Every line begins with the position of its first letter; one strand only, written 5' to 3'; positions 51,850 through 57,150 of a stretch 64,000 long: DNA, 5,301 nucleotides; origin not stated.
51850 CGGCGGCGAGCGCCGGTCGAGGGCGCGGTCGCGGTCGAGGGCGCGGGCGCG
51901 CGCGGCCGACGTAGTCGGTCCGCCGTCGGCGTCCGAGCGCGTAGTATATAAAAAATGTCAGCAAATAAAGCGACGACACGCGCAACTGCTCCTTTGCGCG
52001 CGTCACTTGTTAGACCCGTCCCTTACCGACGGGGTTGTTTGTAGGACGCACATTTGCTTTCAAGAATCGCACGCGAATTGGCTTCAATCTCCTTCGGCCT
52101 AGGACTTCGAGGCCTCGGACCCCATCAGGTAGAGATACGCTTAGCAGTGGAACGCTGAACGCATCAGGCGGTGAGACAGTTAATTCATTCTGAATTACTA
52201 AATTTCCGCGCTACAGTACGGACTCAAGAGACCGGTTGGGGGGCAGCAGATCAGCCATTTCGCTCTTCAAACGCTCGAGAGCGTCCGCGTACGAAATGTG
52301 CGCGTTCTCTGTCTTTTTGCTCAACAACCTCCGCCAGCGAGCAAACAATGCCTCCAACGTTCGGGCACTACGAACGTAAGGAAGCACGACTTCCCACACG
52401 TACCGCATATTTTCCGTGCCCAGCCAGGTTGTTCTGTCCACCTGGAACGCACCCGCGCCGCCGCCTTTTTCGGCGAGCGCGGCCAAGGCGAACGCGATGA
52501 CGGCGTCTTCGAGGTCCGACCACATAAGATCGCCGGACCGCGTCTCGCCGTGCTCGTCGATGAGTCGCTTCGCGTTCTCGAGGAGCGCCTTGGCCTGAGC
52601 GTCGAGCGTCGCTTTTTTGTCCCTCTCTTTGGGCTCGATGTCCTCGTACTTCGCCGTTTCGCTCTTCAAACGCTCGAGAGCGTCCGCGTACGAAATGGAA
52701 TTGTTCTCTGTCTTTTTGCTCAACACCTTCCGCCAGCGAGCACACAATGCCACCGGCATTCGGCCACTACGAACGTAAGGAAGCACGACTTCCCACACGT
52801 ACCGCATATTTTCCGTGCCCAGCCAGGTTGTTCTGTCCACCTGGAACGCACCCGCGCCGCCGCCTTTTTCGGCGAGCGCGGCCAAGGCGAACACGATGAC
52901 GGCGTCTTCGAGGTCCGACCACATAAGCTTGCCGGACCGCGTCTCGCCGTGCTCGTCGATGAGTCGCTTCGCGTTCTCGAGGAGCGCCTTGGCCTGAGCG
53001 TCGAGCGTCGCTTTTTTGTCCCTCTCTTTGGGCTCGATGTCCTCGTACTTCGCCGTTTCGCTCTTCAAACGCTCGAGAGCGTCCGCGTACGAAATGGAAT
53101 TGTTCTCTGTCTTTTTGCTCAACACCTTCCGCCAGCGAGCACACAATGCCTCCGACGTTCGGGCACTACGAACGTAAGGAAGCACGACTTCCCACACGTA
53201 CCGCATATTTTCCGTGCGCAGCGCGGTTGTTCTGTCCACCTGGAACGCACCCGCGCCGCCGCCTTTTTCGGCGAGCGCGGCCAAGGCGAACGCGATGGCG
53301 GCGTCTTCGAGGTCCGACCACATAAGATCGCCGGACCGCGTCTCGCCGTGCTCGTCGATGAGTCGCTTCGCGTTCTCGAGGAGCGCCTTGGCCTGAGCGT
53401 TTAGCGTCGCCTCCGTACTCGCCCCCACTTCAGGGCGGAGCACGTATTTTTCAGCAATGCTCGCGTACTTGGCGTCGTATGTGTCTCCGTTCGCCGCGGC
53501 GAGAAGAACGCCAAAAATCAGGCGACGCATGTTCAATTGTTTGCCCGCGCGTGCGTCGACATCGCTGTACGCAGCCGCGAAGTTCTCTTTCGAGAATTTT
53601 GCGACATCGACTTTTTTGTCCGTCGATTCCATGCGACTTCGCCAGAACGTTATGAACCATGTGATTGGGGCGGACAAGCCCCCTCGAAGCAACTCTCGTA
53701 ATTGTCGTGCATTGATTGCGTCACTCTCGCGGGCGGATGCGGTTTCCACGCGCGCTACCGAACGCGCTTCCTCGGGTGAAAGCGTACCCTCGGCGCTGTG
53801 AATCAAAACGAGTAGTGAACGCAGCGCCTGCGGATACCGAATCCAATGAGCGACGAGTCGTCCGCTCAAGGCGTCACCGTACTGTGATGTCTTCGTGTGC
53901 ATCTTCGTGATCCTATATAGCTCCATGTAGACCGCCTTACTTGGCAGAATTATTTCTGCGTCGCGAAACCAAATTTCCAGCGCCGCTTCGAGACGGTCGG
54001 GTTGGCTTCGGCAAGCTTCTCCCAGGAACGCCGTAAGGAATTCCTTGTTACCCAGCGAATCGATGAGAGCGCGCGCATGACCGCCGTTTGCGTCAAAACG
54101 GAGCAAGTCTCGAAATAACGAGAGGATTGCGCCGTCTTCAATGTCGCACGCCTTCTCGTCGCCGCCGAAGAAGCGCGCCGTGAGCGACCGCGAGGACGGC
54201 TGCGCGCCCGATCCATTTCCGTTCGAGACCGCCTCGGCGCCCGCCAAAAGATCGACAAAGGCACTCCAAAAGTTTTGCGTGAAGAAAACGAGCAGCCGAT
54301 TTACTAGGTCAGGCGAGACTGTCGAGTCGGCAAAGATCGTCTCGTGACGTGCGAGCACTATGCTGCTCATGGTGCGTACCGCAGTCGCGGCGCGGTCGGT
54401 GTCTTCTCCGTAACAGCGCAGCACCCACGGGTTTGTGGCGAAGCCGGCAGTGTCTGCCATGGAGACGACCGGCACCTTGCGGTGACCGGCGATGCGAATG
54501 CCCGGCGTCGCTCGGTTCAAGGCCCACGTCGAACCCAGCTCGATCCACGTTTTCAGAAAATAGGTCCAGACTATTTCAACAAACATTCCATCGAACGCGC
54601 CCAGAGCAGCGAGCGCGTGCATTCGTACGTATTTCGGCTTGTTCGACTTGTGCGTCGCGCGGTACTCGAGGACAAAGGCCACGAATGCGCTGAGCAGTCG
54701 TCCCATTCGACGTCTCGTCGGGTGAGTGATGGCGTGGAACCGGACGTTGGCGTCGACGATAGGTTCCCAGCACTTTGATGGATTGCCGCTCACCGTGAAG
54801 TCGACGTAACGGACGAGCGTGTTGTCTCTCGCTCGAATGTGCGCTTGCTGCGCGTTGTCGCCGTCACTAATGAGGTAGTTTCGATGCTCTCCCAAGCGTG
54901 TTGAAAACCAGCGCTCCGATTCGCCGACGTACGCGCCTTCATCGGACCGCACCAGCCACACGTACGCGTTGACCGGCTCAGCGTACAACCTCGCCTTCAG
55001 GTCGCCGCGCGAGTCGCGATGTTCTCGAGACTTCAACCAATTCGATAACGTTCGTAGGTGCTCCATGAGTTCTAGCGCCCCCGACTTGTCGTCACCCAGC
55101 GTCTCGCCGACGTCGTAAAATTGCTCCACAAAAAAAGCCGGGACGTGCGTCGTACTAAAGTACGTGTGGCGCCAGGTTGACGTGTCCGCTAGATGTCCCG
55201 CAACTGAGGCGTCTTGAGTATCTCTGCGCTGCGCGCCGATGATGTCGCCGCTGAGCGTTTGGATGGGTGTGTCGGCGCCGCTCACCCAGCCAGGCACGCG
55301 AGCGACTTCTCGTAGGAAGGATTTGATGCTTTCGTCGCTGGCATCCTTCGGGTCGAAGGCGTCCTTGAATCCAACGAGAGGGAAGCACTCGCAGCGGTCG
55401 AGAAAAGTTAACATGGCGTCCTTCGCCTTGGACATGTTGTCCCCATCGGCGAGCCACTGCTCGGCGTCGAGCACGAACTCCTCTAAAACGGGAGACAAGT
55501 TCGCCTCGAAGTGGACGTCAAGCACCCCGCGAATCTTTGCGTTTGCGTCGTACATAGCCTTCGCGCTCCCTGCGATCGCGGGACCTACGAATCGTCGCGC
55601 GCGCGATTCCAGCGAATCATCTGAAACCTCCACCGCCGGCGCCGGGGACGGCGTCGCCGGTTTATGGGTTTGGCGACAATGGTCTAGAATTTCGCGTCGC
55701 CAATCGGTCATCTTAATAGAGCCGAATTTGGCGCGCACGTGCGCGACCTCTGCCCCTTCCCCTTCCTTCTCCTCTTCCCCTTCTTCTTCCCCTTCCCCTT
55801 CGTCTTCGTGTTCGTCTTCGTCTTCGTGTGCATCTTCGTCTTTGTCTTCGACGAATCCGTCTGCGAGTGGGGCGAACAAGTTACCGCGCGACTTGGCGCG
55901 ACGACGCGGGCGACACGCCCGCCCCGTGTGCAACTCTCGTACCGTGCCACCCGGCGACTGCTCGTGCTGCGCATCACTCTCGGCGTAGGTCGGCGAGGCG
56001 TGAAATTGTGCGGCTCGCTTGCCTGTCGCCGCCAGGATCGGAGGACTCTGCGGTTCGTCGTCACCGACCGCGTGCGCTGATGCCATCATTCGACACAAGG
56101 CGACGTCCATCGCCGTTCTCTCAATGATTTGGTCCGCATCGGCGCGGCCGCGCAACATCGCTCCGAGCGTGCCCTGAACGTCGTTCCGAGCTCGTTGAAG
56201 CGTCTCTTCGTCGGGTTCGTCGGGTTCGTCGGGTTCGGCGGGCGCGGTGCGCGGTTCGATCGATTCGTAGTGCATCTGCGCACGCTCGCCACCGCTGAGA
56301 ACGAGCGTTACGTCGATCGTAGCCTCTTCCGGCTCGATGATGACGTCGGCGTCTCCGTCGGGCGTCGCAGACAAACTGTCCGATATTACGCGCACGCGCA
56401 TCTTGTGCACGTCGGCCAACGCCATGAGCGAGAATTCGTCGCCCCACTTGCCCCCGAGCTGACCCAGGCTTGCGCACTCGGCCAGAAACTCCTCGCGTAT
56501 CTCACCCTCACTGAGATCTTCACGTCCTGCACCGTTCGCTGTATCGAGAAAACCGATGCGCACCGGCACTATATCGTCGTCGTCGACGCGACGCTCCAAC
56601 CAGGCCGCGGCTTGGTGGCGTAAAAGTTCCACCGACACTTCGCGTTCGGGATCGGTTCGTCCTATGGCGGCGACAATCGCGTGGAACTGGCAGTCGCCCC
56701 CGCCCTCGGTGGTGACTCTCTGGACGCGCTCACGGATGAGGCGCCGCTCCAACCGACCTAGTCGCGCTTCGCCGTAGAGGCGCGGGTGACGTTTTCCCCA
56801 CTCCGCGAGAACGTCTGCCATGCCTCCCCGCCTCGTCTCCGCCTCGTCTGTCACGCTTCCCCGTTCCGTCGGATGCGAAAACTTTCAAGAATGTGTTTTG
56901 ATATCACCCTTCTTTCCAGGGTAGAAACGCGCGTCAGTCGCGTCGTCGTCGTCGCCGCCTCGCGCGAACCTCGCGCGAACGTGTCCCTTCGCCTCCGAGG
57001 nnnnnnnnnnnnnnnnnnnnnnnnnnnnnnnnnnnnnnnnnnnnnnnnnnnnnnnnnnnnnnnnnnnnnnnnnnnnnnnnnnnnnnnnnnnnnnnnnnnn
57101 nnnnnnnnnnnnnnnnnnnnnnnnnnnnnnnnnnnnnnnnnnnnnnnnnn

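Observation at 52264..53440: Three ~99% identical 399-bp tandem repeats inside a coding region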

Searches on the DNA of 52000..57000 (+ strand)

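Call 10: search_dna_similar(query=window:52000-57000:+, collection=phages, mode=near)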
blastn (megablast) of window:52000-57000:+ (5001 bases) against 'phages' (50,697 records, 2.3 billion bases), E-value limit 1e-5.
No match.

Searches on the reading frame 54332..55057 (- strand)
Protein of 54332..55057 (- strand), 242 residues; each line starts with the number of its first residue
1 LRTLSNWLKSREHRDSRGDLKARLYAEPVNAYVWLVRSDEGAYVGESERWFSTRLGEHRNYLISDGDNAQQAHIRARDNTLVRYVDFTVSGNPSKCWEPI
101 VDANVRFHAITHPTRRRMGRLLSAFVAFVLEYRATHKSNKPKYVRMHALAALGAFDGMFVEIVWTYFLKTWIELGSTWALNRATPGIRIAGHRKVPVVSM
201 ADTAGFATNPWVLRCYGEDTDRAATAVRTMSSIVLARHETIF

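Call 54: search_solved_structures(query=A3, max_evalue=10, show_alignments=3)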
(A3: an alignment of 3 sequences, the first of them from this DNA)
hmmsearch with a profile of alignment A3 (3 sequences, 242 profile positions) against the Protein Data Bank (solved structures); distinct sequences matched with E-value up to 10: 0.

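Call 60: predict_structure(alignment_id=A3)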
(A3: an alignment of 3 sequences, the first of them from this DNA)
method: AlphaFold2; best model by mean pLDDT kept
length: 242 residues; sequences in the alignment: 3
mean_pLDDT: 31.7   pTM: 0.30
mean pLDDT of the five models: 31.7, 31.2, 29.6, 29.3, 28.8
residues with pLDDT >= 90: 0; 70-90: 1; 50-70: 13; < 50: 228
segments of 3 or more residues with pLDDT < 50: 1-215, 230-242
pLDDT, mean of each block of 10 residues (from residue 1): 33 33 28 27 26 25 24 23 25 27 23 29 41 33 26 27 35 30 26 28 44 52 55 43 33
secondary structure, 60 per line:
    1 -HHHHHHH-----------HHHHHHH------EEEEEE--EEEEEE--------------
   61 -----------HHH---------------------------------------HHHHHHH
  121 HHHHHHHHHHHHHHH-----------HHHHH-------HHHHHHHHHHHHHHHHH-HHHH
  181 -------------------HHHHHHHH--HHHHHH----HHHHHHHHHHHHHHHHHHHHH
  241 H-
elements in order: H2-8 H20-26 E33-38 E41-46 H114-135 H147-151 H159-175 H177-180 H200-207 H210-215 H220-241
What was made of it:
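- On GIY-YIG nuclease (for the central region): The AF2 model was unusable at pLDDT 32 (call 60).
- The structure model of the region failed (call 60).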
